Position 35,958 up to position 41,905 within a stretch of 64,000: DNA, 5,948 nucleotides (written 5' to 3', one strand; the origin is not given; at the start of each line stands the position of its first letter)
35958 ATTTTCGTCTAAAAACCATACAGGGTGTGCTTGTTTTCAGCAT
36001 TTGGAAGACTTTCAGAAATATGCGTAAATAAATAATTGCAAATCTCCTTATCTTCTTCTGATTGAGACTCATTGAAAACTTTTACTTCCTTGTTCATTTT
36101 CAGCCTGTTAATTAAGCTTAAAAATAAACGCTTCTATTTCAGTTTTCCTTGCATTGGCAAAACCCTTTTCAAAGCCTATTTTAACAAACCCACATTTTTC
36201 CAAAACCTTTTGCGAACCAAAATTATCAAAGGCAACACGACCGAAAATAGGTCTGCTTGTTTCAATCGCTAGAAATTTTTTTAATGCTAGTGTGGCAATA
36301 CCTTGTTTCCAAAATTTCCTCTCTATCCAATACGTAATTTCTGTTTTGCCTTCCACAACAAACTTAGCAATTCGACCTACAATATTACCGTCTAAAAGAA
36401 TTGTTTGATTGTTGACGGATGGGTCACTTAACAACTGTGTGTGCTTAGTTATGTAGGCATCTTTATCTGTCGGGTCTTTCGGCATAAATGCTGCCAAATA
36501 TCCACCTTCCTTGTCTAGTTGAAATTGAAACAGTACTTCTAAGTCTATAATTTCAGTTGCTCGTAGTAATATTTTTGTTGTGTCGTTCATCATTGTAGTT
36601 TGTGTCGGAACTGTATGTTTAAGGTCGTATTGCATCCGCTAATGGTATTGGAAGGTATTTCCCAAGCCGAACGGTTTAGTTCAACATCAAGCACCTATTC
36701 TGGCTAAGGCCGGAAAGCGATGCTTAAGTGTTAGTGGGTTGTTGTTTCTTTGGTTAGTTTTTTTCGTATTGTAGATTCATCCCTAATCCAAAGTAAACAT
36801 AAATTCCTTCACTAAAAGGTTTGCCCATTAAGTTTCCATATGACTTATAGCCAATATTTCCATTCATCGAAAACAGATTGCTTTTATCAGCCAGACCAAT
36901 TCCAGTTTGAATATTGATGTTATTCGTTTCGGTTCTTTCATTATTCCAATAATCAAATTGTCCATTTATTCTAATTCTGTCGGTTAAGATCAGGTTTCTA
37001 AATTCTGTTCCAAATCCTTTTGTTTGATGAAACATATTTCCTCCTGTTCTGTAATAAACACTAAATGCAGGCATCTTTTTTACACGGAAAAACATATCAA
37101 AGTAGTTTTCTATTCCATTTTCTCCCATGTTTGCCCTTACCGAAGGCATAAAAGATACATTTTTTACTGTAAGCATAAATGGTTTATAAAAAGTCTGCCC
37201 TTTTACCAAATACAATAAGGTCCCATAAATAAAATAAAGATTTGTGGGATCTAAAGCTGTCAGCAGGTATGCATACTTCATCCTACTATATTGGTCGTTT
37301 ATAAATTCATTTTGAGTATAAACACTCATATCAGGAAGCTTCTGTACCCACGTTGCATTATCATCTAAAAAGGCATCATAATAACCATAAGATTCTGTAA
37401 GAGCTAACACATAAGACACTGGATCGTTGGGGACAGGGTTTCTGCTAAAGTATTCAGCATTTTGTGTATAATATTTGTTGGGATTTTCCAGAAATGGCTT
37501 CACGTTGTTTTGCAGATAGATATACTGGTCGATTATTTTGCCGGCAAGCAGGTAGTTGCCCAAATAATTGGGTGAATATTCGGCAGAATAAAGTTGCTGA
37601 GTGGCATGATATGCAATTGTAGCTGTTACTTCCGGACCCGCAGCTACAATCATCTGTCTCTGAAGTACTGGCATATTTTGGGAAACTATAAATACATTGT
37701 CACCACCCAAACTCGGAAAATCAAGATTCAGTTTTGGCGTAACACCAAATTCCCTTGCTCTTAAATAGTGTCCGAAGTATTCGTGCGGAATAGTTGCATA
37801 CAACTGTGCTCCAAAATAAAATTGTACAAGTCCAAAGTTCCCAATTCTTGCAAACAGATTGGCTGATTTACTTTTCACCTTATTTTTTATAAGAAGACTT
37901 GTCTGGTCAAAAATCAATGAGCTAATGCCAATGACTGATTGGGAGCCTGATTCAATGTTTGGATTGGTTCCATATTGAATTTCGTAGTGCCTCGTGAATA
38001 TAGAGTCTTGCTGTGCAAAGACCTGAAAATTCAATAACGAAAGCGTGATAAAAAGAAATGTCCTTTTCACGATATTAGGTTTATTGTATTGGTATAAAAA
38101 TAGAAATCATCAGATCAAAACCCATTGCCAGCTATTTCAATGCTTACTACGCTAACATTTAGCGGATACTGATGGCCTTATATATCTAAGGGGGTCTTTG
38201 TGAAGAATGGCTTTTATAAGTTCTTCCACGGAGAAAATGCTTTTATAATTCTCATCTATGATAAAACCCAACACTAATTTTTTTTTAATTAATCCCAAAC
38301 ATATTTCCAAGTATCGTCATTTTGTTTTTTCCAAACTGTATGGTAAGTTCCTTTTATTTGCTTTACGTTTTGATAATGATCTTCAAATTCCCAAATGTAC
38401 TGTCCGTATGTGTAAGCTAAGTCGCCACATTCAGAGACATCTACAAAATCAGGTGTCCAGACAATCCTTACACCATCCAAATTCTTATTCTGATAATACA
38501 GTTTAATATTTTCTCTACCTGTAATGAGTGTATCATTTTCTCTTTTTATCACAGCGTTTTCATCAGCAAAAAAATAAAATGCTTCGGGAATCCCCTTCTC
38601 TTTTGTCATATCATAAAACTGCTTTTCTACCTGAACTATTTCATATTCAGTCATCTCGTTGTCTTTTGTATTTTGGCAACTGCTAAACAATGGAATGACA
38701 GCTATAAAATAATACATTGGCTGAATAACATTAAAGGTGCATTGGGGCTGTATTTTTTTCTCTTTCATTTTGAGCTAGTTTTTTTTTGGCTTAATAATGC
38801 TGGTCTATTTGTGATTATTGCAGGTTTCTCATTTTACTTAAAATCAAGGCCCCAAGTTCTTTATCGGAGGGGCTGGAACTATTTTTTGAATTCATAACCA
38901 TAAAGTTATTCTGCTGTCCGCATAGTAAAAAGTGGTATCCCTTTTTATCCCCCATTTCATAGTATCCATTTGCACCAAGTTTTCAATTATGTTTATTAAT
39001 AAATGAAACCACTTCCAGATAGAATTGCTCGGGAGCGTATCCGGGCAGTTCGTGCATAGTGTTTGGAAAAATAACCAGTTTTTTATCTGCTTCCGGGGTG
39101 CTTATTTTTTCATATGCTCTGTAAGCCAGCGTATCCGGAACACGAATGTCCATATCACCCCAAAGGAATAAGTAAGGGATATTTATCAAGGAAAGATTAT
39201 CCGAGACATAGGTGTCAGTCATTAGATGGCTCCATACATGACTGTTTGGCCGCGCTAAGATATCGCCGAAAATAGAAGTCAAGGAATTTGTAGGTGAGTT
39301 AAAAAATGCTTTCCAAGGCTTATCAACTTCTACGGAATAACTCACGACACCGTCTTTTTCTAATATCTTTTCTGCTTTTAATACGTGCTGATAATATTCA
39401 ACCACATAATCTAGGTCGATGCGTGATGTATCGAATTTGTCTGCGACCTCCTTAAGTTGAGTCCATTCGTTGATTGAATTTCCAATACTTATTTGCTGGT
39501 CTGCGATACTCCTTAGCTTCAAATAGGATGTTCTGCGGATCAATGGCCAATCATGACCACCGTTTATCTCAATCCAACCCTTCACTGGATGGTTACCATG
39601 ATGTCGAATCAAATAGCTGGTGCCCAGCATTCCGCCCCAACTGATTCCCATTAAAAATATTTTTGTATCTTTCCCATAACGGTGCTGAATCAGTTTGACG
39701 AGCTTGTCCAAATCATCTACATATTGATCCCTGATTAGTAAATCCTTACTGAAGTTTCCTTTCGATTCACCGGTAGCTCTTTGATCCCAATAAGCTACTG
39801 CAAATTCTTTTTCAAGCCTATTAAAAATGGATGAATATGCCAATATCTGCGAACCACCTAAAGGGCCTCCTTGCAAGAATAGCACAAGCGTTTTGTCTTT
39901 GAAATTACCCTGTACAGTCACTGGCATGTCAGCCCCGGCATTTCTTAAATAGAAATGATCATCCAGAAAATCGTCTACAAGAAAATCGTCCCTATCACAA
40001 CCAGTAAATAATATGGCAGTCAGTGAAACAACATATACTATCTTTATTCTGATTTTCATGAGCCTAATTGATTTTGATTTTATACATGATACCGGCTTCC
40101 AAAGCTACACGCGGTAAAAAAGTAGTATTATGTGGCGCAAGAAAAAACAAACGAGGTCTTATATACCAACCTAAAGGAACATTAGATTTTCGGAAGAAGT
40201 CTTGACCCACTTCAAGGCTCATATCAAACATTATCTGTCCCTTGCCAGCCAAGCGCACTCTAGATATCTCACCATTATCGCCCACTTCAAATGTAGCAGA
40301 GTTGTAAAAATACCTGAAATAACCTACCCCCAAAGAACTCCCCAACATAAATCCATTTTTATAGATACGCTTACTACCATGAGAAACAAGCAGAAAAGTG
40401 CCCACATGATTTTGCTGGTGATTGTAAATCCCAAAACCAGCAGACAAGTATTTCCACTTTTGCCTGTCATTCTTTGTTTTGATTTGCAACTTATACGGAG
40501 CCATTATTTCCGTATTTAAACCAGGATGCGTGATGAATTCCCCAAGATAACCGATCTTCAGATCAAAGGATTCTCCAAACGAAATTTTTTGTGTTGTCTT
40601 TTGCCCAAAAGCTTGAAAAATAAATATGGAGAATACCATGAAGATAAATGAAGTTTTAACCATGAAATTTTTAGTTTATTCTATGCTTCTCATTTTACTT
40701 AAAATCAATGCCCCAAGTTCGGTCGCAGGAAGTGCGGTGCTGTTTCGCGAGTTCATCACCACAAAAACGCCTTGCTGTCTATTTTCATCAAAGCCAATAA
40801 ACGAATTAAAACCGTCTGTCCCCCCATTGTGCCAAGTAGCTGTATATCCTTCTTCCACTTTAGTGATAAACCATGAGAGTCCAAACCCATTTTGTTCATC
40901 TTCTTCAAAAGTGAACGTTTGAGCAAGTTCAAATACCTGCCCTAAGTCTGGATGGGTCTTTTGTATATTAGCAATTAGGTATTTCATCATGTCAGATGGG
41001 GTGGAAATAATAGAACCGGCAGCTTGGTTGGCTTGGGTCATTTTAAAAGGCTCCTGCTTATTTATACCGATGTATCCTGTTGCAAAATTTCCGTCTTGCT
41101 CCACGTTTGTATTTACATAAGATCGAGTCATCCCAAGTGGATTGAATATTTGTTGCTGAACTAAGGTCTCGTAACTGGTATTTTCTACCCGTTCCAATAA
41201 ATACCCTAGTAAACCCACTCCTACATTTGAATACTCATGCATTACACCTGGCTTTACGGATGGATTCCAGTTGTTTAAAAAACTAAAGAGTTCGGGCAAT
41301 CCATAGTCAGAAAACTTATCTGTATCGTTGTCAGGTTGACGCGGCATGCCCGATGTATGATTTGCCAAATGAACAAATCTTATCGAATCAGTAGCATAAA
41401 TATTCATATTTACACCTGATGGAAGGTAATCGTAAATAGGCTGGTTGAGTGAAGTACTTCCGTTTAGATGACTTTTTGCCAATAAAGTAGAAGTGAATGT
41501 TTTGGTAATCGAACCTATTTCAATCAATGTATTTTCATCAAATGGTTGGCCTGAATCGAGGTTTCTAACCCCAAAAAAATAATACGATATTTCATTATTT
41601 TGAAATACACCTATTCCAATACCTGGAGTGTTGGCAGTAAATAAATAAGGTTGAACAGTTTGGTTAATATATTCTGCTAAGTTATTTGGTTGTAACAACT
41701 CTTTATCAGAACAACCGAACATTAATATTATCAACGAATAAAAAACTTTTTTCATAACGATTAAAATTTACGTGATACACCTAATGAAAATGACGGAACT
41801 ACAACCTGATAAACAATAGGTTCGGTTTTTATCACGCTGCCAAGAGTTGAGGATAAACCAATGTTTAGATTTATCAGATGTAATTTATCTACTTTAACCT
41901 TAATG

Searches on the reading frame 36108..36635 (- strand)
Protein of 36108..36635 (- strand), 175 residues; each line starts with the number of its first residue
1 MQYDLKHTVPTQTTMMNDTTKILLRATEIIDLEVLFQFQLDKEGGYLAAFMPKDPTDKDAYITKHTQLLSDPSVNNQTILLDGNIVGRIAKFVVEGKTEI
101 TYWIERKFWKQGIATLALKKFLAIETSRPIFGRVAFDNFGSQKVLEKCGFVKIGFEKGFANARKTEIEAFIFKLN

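Call 16: search_protein_families(library=pfam, proteins=[window:36108-36635:-], max_evalue=0.01)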
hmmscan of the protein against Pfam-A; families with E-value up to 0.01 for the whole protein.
window:36108-36635:- (175 aa): 3 families
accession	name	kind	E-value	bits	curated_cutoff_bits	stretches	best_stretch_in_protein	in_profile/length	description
PF13302.13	Acetyltransf_3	-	7e-14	53.1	25.4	1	22-151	2-138/138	Acetyltransferase (GNAT) domain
PF00583.31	Acetyltransf_1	-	4.4e-06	27.4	20.7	1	65-150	24-116/116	Acetyltransferase (GNAT) family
PF13420.13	Acetyltransf_4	-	0.0015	19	24.3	1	93-168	72-152/155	Acetyltransferase (GNAT) domain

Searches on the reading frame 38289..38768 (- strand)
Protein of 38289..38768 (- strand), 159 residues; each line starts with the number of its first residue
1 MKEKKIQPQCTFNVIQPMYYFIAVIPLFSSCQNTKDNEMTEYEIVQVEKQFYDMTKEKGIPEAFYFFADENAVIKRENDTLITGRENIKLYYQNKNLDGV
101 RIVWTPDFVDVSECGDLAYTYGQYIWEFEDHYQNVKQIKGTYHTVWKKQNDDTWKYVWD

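Call 16: search_protein_families(library=pfam, proteins=[window:38289-38768:-], max_evalue=0.01)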
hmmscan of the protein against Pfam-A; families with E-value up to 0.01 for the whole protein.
window:38289-38768:- (159 aa): 2 families
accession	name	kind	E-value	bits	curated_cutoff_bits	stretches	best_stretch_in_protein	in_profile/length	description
PF14534.12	DUF4440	-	1.4e-05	25.9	25.2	1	44-155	1-106/107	Domain of unknown function (DUF4440)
PF13474.12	SnoaL_3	-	0.0077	17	22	1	45-157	2-112/121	SnoaL-like domain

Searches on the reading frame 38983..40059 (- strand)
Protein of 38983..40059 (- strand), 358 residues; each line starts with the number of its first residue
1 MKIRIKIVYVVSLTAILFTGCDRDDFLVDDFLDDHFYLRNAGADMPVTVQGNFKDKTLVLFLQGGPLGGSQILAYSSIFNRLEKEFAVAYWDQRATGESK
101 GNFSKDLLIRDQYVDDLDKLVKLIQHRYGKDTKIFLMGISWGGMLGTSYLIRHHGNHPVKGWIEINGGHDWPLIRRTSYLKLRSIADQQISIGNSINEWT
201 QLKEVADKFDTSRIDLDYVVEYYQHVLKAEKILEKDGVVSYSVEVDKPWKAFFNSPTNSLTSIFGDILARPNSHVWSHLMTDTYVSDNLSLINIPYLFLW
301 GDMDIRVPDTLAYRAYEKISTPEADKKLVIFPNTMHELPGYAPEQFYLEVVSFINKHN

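Call 16: search_protein_families(library=pfam, proteins=[window:38983-40059:-], max_evalue=0.01)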
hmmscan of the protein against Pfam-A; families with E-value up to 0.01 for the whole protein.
window:38983-40059:- (358 aa): 6 families
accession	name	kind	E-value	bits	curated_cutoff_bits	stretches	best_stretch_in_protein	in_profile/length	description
PF12146.15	Hydrolase_4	-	2.9e-17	63.2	27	2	69-166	14-108/239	Serine aminopeptidase, S33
PF00561.26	Abhydrolase_1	-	7.1e-13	49.2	25.8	1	58-337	2-239/245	alpha/beta hydrolase fold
PF00326.27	Peptidase_S9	-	7.2e-06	26.1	22.6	0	82-151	10-83/213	Prolyl oligopeptidase family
PF12697.13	Abhydrolase_6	-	9.7e-05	23.6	26.3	1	59-346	1-214/217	Alpha/beta hydrolase family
PF02230.22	Abhydrolase_2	-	0.0011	19.2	23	0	282-356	143-215/217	Phospholipase/Carboxylesterase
PF02129.25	Peptidase_S15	-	0.0047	17.1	23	0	86-171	52-132/262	X-Pro dipeptidyl-peptidase (S15 family)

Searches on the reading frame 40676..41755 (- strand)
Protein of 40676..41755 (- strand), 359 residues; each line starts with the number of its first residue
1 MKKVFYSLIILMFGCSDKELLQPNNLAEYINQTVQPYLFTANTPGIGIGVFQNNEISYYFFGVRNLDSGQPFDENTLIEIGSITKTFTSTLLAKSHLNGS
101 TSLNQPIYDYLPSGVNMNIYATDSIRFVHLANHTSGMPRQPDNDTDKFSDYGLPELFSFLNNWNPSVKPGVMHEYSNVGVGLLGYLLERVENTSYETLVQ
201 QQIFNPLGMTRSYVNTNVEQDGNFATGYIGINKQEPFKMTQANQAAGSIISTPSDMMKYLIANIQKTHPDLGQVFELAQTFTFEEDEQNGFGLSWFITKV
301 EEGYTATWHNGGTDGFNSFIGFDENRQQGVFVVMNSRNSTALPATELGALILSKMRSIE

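Call 16: search_protein_families(library=pfam, proteins=[window:40676-41755:-], max_evalue=0.01)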
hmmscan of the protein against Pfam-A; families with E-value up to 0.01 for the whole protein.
window:40676-41755:- (359 aa): 1 family
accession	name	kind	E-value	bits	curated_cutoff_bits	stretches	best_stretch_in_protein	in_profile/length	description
PF00144.29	Beta-lactamase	-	4.6e-63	213.8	27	1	31-340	2-314/329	Beta-lactamase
